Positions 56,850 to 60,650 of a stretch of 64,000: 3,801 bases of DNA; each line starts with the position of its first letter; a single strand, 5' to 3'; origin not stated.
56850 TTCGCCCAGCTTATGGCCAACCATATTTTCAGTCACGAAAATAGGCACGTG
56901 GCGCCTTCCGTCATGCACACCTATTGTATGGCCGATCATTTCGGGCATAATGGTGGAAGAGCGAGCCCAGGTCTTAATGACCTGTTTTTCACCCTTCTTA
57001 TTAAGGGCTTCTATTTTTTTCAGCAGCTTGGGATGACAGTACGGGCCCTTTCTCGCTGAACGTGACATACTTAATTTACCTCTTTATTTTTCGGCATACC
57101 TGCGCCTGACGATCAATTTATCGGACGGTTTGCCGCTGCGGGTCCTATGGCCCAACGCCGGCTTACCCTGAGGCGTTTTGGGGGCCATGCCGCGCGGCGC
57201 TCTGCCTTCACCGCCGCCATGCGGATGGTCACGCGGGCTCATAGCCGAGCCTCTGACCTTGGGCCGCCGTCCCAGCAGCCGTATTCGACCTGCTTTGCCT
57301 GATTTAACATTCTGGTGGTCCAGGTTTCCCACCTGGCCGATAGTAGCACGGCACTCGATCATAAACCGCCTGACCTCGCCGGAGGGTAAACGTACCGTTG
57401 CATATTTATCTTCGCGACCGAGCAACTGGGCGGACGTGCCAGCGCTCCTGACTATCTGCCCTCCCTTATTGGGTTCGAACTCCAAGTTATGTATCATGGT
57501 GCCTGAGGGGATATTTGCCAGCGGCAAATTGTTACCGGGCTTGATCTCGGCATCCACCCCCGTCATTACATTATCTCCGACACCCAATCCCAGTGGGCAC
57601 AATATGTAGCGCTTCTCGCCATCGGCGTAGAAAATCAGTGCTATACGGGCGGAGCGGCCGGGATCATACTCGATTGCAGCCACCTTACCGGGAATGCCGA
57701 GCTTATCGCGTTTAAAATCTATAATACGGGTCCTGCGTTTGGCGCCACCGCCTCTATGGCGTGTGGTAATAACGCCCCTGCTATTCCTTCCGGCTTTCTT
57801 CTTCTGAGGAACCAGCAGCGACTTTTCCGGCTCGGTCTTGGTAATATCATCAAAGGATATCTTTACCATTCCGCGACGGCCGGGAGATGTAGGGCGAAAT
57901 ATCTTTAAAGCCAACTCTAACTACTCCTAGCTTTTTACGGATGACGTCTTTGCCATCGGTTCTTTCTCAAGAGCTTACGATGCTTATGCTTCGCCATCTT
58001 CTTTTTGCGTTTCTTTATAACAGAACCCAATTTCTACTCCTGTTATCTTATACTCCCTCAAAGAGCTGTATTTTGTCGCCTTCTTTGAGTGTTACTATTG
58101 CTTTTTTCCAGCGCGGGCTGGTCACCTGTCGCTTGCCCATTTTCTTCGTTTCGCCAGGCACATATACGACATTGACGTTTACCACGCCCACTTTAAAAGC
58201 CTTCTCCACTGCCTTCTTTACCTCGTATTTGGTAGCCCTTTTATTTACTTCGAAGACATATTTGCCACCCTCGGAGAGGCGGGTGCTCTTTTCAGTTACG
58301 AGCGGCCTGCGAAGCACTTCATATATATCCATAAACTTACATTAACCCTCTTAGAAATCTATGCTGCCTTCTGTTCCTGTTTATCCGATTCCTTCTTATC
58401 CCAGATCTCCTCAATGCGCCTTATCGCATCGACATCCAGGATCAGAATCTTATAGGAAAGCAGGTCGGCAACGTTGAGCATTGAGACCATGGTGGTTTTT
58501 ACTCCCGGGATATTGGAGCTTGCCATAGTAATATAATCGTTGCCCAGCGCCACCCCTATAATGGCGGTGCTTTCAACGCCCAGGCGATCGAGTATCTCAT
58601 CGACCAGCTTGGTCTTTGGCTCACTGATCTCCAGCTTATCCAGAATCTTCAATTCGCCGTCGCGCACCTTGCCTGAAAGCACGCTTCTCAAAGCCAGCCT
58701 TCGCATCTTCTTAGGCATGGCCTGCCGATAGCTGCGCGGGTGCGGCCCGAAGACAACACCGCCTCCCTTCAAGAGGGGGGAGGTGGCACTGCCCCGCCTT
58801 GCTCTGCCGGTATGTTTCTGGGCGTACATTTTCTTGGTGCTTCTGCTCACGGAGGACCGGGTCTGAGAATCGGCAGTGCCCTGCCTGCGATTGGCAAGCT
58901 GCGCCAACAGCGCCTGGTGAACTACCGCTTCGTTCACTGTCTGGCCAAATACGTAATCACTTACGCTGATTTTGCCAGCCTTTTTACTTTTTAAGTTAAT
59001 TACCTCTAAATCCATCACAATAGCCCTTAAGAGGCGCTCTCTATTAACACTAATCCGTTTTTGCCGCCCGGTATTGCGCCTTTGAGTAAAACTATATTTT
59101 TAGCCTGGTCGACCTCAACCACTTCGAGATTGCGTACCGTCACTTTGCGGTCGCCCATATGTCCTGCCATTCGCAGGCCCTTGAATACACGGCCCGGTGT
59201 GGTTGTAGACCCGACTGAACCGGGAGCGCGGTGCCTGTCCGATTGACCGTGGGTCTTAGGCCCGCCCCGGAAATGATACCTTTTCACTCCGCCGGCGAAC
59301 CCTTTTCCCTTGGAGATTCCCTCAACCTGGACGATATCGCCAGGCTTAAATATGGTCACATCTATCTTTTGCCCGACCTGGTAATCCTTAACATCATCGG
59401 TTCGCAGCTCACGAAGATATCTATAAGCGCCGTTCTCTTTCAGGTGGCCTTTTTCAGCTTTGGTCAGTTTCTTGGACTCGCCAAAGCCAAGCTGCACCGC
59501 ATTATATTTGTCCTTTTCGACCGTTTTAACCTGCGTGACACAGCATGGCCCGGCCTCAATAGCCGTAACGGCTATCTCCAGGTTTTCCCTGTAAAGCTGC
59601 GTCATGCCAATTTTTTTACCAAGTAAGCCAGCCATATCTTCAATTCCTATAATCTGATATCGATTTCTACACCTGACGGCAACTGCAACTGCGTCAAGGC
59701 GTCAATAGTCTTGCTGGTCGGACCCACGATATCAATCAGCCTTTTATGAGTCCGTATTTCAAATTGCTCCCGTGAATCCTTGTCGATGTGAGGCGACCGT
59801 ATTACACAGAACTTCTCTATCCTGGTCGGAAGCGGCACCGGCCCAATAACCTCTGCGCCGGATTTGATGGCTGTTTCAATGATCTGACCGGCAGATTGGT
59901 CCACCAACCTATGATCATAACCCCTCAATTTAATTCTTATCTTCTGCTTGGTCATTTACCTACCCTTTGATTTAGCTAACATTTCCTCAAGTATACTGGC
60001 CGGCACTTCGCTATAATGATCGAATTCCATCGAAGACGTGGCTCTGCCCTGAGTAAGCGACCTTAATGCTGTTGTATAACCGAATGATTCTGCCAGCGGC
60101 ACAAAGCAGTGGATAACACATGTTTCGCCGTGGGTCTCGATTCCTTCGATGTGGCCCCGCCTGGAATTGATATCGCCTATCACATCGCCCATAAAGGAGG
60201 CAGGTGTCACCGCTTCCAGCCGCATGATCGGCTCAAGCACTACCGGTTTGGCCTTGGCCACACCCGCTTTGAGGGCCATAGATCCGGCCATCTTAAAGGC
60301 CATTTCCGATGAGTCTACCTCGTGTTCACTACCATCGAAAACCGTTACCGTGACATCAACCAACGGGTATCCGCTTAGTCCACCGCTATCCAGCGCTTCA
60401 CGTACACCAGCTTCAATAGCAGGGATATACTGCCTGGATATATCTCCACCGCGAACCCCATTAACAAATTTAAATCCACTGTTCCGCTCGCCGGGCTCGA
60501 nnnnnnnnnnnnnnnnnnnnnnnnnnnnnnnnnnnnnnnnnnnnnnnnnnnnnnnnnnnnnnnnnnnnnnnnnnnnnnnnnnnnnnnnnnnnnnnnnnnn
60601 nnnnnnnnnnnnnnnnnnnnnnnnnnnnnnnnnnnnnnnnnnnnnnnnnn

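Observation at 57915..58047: Unannotated 20-aa ultra-basic micro-ORF in an anomalous 133-nt gap between rplW and rplB: candidate bS22-like mini ribosomal protein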

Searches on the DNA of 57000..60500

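Call 18: search_rna_families(source=window, start=57000, end=60500, threshold=evalue, max_evalue=10)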
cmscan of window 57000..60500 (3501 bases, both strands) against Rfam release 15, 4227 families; matches with E-value up to 10: 2.
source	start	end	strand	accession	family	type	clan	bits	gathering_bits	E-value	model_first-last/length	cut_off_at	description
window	58284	58446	-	RF03159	RAGATH-7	Gene; sRNA;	-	19.6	111.8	0.28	1-208/208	no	RAGATH-7 RNA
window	57205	57237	+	RF01333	CRISPR-DR20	Gene; CRISPR;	-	17.5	42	5.1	1-36/36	no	CRISPR RNA direct repeat element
